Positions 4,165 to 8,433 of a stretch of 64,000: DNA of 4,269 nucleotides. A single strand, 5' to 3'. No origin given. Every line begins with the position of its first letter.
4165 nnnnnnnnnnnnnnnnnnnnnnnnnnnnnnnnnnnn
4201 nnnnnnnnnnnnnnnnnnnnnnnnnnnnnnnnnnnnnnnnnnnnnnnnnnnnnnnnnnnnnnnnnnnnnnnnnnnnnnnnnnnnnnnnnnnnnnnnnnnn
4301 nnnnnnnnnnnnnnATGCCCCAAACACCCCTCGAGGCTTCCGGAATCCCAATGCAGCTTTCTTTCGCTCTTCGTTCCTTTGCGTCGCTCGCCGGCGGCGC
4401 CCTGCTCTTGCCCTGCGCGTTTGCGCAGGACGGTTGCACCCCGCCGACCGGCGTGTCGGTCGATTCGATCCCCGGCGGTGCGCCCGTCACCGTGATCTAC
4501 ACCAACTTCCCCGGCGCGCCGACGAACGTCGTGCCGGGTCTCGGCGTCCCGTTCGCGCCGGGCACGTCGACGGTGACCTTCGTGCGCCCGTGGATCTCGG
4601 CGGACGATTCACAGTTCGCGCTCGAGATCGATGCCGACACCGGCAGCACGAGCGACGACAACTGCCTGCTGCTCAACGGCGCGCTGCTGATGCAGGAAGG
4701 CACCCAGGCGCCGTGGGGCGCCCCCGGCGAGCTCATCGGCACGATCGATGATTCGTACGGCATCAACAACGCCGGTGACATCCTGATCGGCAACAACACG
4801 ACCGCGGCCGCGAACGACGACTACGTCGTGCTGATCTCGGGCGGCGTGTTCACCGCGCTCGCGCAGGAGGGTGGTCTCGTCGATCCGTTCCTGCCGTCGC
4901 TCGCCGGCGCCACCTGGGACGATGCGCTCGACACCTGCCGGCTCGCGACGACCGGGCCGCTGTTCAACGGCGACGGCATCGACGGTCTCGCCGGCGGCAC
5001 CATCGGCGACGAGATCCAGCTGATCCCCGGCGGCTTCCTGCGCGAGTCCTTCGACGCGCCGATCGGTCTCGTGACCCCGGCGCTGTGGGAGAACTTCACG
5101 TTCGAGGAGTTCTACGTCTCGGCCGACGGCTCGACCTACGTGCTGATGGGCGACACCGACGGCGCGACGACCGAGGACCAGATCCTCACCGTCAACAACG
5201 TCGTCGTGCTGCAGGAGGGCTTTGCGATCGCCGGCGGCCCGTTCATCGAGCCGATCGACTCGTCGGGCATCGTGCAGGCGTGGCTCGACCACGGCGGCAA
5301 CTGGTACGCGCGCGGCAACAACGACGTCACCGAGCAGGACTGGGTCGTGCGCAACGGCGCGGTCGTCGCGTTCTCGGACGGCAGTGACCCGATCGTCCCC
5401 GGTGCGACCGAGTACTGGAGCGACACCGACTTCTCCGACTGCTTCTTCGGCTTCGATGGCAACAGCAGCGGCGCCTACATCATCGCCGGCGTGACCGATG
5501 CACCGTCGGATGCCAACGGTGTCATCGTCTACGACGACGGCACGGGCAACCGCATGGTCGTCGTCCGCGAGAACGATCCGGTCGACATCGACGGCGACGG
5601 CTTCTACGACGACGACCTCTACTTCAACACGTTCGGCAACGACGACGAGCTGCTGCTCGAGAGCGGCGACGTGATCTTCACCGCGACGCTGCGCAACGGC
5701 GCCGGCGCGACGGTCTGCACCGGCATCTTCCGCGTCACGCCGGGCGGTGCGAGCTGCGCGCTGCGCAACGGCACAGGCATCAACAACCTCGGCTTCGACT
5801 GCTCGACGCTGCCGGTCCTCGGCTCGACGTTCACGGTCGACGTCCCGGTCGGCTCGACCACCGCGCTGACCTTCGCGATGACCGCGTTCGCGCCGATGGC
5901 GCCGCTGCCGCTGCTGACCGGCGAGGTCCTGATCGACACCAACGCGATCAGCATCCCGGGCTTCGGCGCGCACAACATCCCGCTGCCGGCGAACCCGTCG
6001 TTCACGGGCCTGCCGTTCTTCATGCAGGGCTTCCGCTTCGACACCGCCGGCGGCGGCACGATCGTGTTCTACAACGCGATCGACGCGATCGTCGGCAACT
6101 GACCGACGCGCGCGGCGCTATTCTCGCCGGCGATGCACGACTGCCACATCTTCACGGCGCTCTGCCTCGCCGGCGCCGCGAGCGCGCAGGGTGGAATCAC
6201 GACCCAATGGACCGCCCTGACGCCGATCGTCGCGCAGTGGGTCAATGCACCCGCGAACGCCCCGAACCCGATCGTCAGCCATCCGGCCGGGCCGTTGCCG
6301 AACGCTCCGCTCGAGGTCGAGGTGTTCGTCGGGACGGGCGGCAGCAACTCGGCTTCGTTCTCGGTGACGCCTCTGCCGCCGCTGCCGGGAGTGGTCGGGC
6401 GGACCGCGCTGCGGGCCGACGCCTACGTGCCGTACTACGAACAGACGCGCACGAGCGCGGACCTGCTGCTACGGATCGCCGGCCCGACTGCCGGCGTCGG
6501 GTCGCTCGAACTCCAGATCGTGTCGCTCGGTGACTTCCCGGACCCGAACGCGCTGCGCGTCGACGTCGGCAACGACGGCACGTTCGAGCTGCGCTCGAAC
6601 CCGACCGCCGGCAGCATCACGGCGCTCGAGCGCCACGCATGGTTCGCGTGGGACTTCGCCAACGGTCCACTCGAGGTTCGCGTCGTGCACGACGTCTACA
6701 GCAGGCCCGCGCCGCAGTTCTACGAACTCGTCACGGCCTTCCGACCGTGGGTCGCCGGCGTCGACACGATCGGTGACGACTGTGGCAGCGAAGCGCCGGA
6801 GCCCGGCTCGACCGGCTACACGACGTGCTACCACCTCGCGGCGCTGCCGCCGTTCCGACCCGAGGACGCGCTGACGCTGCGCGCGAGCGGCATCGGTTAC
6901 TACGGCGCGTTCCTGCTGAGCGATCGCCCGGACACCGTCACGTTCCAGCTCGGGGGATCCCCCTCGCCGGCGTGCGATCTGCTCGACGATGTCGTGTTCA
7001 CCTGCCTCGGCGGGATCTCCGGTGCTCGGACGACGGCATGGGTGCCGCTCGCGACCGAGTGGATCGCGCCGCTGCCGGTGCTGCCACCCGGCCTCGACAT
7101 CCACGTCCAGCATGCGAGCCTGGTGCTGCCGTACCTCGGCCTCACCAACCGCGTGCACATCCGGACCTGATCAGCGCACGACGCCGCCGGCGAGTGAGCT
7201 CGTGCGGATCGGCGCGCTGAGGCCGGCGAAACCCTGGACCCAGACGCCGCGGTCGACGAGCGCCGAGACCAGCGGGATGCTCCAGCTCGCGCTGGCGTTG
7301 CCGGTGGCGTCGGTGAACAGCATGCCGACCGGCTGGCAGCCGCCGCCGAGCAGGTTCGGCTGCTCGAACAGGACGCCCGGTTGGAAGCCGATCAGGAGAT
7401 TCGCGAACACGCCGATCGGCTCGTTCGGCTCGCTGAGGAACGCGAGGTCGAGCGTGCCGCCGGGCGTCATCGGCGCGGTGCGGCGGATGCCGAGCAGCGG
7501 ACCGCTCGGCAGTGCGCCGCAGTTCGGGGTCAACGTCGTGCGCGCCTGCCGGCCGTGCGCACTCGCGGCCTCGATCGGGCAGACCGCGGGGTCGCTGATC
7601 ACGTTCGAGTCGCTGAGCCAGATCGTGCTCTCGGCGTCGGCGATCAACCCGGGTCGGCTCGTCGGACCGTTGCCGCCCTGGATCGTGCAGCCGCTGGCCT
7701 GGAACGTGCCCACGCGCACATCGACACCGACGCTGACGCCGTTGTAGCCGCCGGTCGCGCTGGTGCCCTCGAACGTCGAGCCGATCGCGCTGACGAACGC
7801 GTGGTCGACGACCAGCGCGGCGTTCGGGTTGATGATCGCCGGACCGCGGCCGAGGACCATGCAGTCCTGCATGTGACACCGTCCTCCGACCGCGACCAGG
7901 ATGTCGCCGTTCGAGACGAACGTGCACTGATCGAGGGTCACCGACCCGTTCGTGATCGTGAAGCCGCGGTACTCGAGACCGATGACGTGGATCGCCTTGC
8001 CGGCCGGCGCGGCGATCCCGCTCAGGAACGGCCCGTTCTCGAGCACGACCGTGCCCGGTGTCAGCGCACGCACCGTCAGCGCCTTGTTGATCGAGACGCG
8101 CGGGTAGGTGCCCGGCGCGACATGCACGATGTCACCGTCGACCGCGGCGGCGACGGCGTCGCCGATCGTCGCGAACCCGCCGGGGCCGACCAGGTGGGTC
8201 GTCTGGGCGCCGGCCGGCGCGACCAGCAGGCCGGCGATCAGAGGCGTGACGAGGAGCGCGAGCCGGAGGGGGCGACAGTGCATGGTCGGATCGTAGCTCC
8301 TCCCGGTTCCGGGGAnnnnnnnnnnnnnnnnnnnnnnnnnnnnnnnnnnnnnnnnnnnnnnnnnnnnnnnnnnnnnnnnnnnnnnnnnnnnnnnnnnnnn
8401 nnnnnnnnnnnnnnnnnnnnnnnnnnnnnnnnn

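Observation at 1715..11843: Seven consecutive secreted-protein genes, six sharing one unassigned ~105-135 aa C-terminal module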

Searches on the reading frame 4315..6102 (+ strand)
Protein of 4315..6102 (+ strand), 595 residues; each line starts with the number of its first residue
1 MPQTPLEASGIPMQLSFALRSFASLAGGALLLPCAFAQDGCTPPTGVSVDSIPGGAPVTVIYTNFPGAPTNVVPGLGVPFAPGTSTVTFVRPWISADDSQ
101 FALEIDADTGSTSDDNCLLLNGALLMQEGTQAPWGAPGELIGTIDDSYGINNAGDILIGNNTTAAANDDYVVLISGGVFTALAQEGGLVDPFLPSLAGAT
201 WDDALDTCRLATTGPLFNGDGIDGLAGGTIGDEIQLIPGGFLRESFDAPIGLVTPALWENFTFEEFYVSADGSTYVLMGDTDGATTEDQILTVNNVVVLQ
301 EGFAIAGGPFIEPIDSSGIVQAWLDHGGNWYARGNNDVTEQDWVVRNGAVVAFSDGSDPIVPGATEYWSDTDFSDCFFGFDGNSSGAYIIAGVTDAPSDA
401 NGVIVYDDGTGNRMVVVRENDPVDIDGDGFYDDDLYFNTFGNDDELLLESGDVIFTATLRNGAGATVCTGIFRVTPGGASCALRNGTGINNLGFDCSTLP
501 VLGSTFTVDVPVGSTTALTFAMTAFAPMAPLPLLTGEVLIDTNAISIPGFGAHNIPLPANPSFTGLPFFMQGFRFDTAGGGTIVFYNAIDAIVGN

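Call 6: search_protein_families(library=pfam, proteins=[window:4315-6102:+], max_evalue=0.1)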
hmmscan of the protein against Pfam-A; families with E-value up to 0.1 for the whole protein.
window:4315-6102:+ (595 aa): 0 families

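Call 7: search_protein_families(library=ncbifam, proteins=[window:4315-6102:+], max_evalue=0.1)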
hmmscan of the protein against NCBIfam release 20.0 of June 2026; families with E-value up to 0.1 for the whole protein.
window:4315-6102:+ (595 aa): 1 family
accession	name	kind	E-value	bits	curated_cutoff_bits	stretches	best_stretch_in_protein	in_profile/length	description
NF045712.1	sulf_resp_HmcD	equivalog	0.032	14.2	34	1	261-279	2-20/38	sulfate respiration complex protein HmcD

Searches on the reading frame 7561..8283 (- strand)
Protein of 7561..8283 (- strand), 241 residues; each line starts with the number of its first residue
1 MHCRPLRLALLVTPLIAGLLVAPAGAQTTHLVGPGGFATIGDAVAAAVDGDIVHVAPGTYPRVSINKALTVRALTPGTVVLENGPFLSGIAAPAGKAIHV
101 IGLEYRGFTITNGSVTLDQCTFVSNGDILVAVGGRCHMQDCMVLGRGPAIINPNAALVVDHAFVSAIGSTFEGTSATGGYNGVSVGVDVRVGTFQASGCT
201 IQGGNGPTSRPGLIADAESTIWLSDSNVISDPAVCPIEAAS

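Call 74: search_solved_structures(query=window:7561-8283:-, max_evalue=1)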
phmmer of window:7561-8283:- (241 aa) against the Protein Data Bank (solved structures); distinct sequences matched with E-value up to 1: 2.
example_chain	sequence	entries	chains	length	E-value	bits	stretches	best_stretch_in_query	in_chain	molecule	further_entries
5gkq_A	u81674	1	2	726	0.018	17.8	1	30-81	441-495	AlyGC mutant - R241A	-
5gkd_A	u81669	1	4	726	0.018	17.8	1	30-81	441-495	AlyGC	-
